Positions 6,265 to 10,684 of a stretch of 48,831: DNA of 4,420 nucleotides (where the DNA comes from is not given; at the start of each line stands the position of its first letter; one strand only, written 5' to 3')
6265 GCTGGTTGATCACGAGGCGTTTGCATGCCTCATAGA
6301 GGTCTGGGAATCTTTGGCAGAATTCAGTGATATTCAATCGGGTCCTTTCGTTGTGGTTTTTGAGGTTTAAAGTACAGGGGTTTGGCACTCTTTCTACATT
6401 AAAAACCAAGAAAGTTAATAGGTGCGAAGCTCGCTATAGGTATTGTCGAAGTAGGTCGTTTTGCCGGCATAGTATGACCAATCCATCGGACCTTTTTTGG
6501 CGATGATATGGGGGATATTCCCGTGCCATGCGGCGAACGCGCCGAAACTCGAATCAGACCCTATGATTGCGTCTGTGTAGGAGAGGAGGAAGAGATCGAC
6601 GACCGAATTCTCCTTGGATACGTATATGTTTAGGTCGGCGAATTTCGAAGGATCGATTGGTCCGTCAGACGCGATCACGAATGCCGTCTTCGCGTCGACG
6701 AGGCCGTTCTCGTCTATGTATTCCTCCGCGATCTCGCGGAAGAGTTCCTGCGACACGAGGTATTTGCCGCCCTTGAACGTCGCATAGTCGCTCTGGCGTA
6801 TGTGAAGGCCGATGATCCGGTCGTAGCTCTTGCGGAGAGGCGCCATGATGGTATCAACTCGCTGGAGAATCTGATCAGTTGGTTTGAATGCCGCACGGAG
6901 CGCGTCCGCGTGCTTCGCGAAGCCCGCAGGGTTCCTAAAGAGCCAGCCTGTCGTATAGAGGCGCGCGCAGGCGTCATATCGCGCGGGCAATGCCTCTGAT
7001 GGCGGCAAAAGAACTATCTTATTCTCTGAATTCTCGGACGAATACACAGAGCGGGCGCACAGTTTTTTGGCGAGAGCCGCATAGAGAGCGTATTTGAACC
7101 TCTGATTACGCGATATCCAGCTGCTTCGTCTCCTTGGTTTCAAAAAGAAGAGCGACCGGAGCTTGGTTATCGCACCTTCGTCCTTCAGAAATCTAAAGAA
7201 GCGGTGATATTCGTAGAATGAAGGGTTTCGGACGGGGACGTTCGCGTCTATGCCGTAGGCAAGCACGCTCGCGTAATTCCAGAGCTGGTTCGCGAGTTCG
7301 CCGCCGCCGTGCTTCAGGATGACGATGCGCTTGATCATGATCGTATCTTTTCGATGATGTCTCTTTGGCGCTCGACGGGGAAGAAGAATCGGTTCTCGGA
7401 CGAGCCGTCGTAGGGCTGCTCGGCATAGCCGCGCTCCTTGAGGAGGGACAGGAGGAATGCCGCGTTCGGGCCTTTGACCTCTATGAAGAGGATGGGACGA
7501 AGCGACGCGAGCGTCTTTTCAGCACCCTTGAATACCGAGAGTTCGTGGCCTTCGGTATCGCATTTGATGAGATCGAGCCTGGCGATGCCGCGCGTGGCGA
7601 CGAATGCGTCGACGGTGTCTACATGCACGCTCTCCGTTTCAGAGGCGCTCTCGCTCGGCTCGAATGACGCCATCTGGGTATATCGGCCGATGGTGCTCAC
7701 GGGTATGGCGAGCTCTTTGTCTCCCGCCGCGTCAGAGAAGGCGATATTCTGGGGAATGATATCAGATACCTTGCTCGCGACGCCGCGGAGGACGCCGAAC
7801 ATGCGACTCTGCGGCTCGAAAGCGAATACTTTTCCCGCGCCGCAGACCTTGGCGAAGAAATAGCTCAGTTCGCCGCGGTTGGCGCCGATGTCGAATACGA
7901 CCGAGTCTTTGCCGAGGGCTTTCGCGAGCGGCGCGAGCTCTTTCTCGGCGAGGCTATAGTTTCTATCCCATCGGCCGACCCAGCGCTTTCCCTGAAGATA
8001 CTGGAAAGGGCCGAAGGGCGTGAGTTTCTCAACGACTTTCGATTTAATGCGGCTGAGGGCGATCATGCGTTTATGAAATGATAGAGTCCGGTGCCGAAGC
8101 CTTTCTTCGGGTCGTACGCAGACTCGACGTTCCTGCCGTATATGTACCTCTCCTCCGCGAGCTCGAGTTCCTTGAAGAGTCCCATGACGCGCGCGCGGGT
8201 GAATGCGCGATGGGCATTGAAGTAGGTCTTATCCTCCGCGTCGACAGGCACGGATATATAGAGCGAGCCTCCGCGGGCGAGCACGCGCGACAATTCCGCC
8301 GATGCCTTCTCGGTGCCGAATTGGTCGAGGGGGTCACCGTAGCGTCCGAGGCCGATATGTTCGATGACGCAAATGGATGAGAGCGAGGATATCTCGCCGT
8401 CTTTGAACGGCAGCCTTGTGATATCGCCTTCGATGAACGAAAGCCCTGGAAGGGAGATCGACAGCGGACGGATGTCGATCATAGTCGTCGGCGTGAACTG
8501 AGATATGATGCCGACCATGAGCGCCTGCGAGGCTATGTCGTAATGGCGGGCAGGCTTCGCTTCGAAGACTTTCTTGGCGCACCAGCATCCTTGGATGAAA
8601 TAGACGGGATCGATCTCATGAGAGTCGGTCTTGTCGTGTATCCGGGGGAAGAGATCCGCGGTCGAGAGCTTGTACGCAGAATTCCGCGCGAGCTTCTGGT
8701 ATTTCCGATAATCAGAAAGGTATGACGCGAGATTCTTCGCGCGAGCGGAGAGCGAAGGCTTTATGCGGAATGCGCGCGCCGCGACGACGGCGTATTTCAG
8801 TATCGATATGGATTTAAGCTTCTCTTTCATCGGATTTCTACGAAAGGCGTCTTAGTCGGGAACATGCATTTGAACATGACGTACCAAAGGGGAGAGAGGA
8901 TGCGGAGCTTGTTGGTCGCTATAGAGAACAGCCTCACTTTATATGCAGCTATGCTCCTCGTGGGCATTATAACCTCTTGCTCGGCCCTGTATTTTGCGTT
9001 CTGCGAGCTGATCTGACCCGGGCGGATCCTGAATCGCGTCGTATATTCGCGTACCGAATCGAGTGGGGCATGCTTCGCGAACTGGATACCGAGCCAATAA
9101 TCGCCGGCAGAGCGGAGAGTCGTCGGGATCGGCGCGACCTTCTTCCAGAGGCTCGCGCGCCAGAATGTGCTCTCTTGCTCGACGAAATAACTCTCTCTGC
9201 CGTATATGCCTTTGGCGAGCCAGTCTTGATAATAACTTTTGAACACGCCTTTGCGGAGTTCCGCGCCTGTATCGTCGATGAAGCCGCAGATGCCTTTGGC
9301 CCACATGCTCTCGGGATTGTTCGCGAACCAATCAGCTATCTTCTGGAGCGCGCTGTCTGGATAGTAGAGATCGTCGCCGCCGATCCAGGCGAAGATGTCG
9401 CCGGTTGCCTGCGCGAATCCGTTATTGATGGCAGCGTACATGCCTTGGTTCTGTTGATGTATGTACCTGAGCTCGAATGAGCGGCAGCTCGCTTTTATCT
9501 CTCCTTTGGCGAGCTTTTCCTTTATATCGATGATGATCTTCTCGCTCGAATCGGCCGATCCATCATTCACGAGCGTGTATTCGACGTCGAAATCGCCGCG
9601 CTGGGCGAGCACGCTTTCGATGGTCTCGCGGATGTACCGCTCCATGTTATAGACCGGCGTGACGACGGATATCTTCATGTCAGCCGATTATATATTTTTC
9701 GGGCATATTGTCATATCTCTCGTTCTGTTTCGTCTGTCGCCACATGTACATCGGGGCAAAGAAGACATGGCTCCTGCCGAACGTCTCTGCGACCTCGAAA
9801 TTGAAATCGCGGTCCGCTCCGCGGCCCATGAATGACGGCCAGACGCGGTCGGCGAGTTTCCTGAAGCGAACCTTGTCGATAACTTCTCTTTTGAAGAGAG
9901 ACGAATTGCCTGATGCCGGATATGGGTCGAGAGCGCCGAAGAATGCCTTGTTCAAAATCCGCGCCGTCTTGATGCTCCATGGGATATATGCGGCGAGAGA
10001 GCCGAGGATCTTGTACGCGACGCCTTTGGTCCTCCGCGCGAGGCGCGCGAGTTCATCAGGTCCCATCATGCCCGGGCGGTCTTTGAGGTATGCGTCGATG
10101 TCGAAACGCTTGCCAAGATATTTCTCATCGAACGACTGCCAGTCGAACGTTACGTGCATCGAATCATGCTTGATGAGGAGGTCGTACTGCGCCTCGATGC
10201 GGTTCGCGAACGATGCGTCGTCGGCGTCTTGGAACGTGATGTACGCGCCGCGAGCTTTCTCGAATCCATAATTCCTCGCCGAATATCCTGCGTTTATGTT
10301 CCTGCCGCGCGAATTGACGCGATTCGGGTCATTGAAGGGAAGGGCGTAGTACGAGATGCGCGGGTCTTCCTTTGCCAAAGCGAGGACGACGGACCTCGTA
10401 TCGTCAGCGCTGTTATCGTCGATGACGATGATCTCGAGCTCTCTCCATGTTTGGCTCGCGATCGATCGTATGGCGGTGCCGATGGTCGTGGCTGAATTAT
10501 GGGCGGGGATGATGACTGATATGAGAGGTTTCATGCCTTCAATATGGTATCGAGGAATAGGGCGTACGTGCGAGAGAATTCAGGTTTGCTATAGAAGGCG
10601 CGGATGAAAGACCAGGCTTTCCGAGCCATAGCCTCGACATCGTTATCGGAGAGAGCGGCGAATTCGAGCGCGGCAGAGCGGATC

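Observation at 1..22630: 22.6 kb ABC-transporter-dependent surface-glycan locus with unusually dense methylation capacity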

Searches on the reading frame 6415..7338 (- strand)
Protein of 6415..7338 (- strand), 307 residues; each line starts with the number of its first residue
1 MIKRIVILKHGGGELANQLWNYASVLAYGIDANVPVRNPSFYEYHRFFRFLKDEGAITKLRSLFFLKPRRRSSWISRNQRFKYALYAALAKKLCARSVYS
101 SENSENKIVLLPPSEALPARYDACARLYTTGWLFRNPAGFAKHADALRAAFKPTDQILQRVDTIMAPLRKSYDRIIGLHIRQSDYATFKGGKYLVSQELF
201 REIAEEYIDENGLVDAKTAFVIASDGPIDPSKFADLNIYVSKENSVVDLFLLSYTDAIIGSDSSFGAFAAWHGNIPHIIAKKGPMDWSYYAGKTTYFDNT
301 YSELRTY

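Call 3: search_protein_families(library=pfam, proteins=[window:6415-7338:-], max_evalue=0.01)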
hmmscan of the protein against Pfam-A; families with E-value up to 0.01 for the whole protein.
window:6415-7338:- (307 aa): 0 families

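Call 14: search_protein_families(library=pfam, proteins=[window:6415-7338:-], max_evalue=10)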
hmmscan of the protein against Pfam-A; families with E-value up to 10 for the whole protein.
window:6415-7338:- (307 aa): 0 families

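Call 15: search_protein_families(library=ncbifam, proteins=[window:6415-7338:-], max_evalue=0.01)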
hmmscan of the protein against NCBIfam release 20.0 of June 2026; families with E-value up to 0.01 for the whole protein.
window:6415-7338:- (307 aa): 0 families
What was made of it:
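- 6415..7338 (-): Fucosyltransferase-type GT-B glycosyltransferase (GT11-like). No Pfam or NCBIfam hit itself (calls 3, 14, 15).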

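Call 23: search_solved_structures(query=window:6415-7338:-, max_evalue=10)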
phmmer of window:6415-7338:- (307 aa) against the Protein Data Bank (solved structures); distinct sequences matched with E-value up to 10: 1.
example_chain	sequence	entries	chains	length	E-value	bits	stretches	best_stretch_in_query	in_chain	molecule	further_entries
2dn5_A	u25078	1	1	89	1.6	11.3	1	27-54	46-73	General transcription factor II-I repeat domain-containing protein 1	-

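Call 26: find_homologous_proteins(query=window:6415-7338:-, max_evalue=0.00001)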
Query window:6415-7338:- (307 aa): 329 proteins with E <= 0.00001 among 3905 candidates; the best 120 are listed.
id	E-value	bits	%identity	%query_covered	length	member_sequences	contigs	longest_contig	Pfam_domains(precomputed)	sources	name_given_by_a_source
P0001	4.5e-205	698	100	100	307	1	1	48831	-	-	-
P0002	1.0e-135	470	67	99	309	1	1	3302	PF01531.23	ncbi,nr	ncbi:MAG TPA: alpha-1,2-fucosyltransferase [Candidatus Paceibacterota bacterium]|nr:alpha-1,2-fucosy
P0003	8.2e-127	441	64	100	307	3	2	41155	-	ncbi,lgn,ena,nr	ncbi:MAG TPA: hypothetical protein VFQ72_02675 [Candidatus Paceibacterota bacterium]|nr:hypothetical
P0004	8.5e-125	434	62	100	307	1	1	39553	-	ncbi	-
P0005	3.7e-123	429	64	100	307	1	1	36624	-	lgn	-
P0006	2.7e-120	419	61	99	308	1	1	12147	-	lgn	-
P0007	3.5e-117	409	60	100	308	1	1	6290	-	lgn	-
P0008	2.5e-116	406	60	100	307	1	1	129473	-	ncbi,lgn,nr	ncbi:MAG TPA: hypothetical protein VHE10_00630 [Candidatus Paceibacterota bacterium]|nr:hypothetical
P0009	1.2e-115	404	60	100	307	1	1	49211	-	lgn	-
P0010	1.1e-114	401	57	100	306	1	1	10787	-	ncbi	-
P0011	6.8e-114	398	61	93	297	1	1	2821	-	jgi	jgi:hypothetical protein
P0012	4.4e-113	396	56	99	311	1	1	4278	-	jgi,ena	-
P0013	9.5e-113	395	60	93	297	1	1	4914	-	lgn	-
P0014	4.2e-112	393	56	99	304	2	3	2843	-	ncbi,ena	ncbi:MAG TPA: hypothetical protein VJH25_00870 [Candidatus Paceibacterota bacterium]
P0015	2.3e-111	390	58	100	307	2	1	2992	-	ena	-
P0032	2.8e-100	354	51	98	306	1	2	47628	PF01531.23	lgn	-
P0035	4.3e-99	350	54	99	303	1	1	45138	PF01531.23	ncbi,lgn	-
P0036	1.0e-98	349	54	99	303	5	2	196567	PF01531.23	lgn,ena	-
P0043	2.3e-96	341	50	100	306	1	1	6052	PF01531.23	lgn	-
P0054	1.7e-94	335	51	100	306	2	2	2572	PF01531.23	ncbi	-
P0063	2.3e-93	331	53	97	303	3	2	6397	PF01531.23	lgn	-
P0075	4.7e-92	327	51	100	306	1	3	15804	PF01531.23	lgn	-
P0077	5.5e-92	326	51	100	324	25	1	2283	PF01531.23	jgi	jgi:hypothetical protein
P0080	6.4e-91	323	48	100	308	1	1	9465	PF01531.23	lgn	-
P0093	2.0e-88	315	48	100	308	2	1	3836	PF01531.23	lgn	-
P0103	1.1e-85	306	46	99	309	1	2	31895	PF01531.23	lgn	-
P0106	1.5e-84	302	47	100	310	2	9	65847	PF01531.23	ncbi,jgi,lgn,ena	-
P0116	4.2e-81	291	45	98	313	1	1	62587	PF01531.23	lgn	-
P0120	6.6e-78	280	46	100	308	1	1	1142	PF01531.23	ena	-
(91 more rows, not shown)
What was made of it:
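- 6415..7338 (-): 329 homologues, some PF01531-positive or named alpha-1,2-fucosyltransferase (call 26).
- On CAZy GT11 (alpha-1,2-fucosyltransferase): Some homologues at 45-67% identity are PF01531-positive (call 26).
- Checked: It carries the HIRQSDY motif, and some homologues are PF01531-positive or named alpha-1,2-fucosyltransferase (call 26).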

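Call 28: search_solved_structures(query=A1, max_evalue=10)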
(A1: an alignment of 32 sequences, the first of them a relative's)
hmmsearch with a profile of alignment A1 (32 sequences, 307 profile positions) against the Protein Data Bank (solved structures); distinct sequences matched with E-value up to 10: 9.
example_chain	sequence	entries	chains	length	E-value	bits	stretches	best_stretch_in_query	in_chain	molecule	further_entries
6tkv_B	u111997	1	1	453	0.092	15.2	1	151-264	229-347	Alpha-(1,6)-fucosyltransferase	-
7tva_A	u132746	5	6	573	0.13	14.6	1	96-165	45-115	Signal transducer and activator of transcription 5A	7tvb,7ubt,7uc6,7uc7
7xz4_A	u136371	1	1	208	0.21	14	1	28-79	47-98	Ferritin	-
9nqh_A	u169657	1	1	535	0.23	13.9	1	231-269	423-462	Probable fucosyltransferase 4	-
1y1u_A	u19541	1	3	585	0.33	13.3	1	100-165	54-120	Signal transducer and activator of transcription 5A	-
6mbw_A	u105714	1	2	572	0.41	13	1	107-165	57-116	Signal transducer and activator of transcription 5B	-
6mbz_A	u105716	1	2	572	0.41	13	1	107-165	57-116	Signal transducer and activator of transcription 5B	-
2j5p_A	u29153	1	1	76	1.2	11.5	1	64-113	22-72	DNA TRANSLOCASE FTSK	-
8cya_D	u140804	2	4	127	1.3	11.4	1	183-233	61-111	pan-sarbecovirus nanobody 2-67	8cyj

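Call 43: predict_structure(alignment_id=A1)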
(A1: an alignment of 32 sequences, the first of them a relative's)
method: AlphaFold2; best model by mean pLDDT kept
length: 307 residues; sequences in the alignment: 32
mean_pLDDT: 93.7   pTM: 0.91
mean pLDDT of the five models: 93.7, 93.2, 92.5, 92.2, 91.6
residues with pLDDT >= 90: 262; 70-90: 38; 50-70: 7; < 50: 0
segments of 3 or more residues with pLDDT < 50: none
pLDDT, mean of each block of 10 residues (from residue 1): 88 80 96 96 93 92 90 91 93 96 90 97 95 93 96 97 98 98 86 94 98 98 96 97 96 98 95 98 96 94 75
secondary structure, 60 per line:
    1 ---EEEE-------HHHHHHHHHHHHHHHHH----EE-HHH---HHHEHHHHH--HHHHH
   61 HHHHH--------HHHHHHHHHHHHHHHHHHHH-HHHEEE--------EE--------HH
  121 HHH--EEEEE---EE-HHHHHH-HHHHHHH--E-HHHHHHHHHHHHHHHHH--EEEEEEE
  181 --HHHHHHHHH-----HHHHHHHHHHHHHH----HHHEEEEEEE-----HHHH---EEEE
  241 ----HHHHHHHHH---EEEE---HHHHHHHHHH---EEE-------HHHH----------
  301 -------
elements in order: E4-7 H15-31 H49-53 H56-65 H74-93 E98-100 H119-123 E126-130 H137-142 H144-150 H155-171 E174-180 H183-191 H197-210 E218-224 H230-233 E237-240 H245-253 E257-260 H264-273 E277-279 H287-290
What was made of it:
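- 6415..7338 (-): Model pLDDT 93.7 (call 43).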

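Call 46: fold_search(model_id=the predicted structure, library=pdb)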
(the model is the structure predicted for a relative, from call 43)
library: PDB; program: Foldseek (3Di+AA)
matches with E <= 10: 894; with E <= 0.001: 83
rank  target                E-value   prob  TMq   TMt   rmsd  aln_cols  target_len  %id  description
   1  5kx6_A                6.9e-09  1.00  0.54  0.40   7.7       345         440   16  The structure of Arabidopsis thaliana FUT1 Mutant R284K in complex with GDP (released 2016-09-28)
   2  5koe_D                1.1e-08  1.00  0.51  0.36   8.3       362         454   16  The structure of Arabidopsis thaliana FUT1 in complex with XXLG (released 2016-09-28)
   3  5kxq_D                2.7e-08  1.00  0.56  0.53   8.5       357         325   12  mouse POFUT1 in complex with GDP (released 2017-05-17)
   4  5koe_B                3.2e-08  1.00  0.52  0.37   9.0       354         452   17  The structure of Arabidopsis thaliana FUT1 in complex with XXLG (released 2016-09-28)
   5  5kop_D                3.8e-08  1.00  0.56  0.39   7.7       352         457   15  Arabidopsis thaliana fucosyltransferase 1 (FUT1) in its apo-form (released 2016-10-12)
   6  5kop_C                5.1e-08  1.00  0.53  0.38   7.9       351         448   15  Arabidopsis thaliana fucosyltransferase 1 (FUT1) in its apo-form (released 2016-10-12)
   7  5koe_C                6.4e-08  1.00  0.52  0.37  10.1       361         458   17  The structure of Arabidopsis thaliana FUT1 in complex with XXLG (released 2016-09-28)
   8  5kop_B                7.2e-08  1.00  0.54  0.39   8.6       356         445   15  Arabidopsis thaliana fucosyltransferase 1 (FUT1) in its apo-form (released 2016-10-12)
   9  5kop_A                9.7e-08  1.00  0.53  0.37   9.4       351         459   17  Arabidopsis thaliana fucosyltransferase 1 (FUT1) in its apo-form (released 2016-10-12)
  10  5kor_B                1.2e-07  1.00  0.54  0.39   8.6       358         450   15  Arabidopsis thaliana fucosyltransferase 1 (FUT1) in complex with GDP and a xylo-oligossacharide (released 2016-10-12)
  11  5kx6_B                1.2e-07  1.00  0.55  0.39   8.4       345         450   14  The structure of Arabidopsis thaliana FUT1 Mutant R284K in complex with GDP (released 2016-09-28)
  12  5kwk_B                1.2e-07  1.00  0.48  0.34  10.6       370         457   14  The structure of Arabidopsis thaliana FUT1 in complex with GDP (released 2016-09-28)
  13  5kor_A                1.3e-07  1.00  0.55  0.40   8.1       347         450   16  Arabidopsis thaliana fucosyltransferase 1 (FUT1) in complex with GDP and a xylo-oligossacharide (released 2016-10-12)
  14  5kor_D                1.4e-07  1.00  0.53  0.38   8.2       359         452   16  Arabidopsis thaliana fucosyltransferase 1 (FUT1) in complex with GDP and a xylo-oligossacharide (released 2016-10-12)
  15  5kor_C                1.6e-07  1.00  0.55  0.40   8.0       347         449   16  Arabidopsis thaliana fucosyltransferase 1 (FUT1) in complex with GDP and a xylo-oligossacharide (released 2016-10-12)
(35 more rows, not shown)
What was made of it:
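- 6415..7338 (-): Foldseek hits AtFUT1 at E 7e-9, plus POFUT1, FUT8 and NodZ (call 46).
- On CAZy GT11 (alpha-1,2-fucosyltransferase): The fold matches GT37, GT65 and GT23 fucosyltransferases (call 46).
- Checked: Its AlphaFold model (pLDDT 93.7) matches fucosyltransferase-type GT-B folds (call 46).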

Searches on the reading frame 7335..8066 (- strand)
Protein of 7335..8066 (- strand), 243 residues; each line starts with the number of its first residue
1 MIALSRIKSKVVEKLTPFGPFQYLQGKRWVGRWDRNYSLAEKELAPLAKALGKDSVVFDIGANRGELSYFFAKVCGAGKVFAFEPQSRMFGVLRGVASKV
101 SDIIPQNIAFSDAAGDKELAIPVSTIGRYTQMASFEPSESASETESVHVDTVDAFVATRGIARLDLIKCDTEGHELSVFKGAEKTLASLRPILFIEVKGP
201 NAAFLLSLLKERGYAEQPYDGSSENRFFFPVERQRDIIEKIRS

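Call 3: search_protein_families(library=pfam, proteins=[window:7335-8066:-], max_evalue=0.01)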
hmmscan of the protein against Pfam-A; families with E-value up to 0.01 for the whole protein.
window:7335-8066:- (243 aa): 1 family
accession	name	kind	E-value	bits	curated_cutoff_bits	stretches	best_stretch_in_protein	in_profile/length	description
PF05050.19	Methyltransf_21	-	7.8e-20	72.1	22.7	1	59-214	1-171/173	Methyltransferase FkbM domain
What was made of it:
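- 7335..8066 (-): FkbM-family SAM methyltransferase. Methyltransf_21, 72 bits (call 3).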

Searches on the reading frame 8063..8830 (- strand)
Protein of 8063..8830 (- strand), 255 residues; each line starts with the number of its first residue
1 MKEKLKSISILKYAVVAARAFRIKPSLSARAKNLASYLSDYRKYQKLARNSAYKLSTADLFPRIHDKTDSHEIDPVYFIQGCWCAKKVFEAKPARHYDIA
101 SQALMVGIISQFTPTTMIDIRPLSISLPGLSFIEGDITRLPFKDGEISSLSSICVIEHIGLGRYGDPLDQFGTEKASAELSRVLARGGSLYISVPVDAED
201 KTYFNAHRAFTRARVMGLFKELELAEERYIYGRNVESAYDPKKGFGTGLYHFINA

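Call 3: search_protein_families(library=pfam, proteins=[window:8063-8830:-], max_evalue=0.01)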
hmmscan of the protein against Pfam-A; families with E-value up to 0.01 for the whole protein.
window:8063-8830:- (255 aa): 3 families
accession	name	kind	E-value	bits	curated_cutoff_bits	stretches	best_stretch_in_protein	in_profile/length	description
PF03269.20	DUF268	-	2.9e-12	47.2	25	1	151-224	67-139/176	Caenorhabditis protein of unknown function, DUF268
PF08241.18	Methyltransf_11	-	7e-05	23.8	21.2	1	130-192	44-95/95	Methyltransferase domain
PF22174.2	NMB1110-like_C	-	0.0028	17.9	27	0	63-80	29-46/69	Tail protein, C-terminal domain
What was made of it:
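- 8063..8830 (-): DUF268/Methyltransf_11 SAM methyltransferase. DUF268, 47 bits, and Methyltransf_11, 23.8 bits (call 3).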

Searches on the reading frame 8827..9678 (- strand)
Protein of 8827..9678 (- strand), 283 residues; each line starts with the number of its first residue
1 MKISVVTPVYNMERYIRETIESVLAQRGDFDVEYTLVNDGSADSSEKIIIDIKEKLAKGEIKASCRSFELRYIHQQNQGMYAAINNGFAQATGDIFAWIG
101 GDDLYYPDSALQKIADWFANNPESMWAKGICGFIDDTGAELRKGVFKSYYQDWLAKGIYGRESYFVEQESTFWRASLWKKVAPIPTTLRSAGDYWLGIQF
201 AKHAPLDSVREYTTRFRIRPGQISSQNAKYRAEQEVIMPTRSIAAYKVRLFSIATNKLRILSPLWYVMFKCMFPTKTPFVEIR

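Call 3: search_protein_families(library=pfam, proteins=[window:8827-9678:-], max_evalue=0.01)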
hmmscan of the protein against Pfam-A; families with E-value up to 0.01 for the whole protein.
window:8827-9678:- (283 aa): 3 families
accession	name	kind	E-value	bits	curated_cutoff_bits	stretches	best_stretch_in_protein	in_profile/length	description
PF00535.33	Glycos_transf_2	-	6e-25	88.5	23.3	1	4-125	1-110/168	Glycosyl transferase family 2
PF10111.15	Glyco_tranf_2_2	-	2.3e-05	24.5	27.3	1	4-116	1-104/276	Glycosyltransferase like family 2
PF13641.12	Glyco_tranf_2_3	-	0.00012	22.6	27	1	3-120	3-112/230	Glycosyltransferase like family 2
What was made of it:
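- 8827..9678 (-): GT2 glycosyltransferase. Glycos_transf_2, E 6e-25 (call 3).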

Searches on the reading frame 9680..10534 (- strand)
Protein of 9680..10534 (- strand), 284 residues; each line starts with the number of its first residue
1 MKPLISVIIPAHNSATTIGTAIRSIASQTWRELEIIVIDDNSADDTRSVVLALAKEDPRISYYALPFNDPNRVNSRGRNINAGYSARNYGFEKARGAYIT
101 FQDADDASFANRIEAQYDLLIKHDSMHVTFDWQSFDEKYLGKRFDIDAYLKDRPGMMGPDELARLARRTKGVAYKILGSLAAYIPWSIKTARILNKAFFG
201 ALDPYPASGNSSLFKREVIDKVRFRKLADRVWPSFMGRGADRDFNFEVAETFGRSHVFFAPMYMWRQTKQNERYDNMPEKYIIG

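Call 3: search_protein_families(library=pfam, proteins=[window:9680-10534:-], max_evalue=0.01)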
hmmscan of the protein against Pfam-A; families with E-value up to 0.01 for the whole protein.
window:9680-10534:- (284 aa): 3 families
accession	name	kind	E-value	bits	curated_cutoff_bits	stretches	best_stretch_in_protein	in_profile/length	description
PF00535.33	Glycos_transf_2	-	3.8e-26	92.5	23.3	1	6-137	1-120/168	Glycosyl transferase family 2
PF10111.15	Glyco_tranf_2_2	-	4.3e-10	40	27.3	1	6-119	1-105/276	Glycosyltransferase like family 2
PF13641.12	Glyco_tranf_2_3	-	2.9e-08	34.4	27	1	5-127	3-117/230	Glycosyltransferase like family 2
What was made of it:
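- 9680..10534 (-): GT2 glycosyltransferase. Glycos_transf_2, E 4e-26 (call 3).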
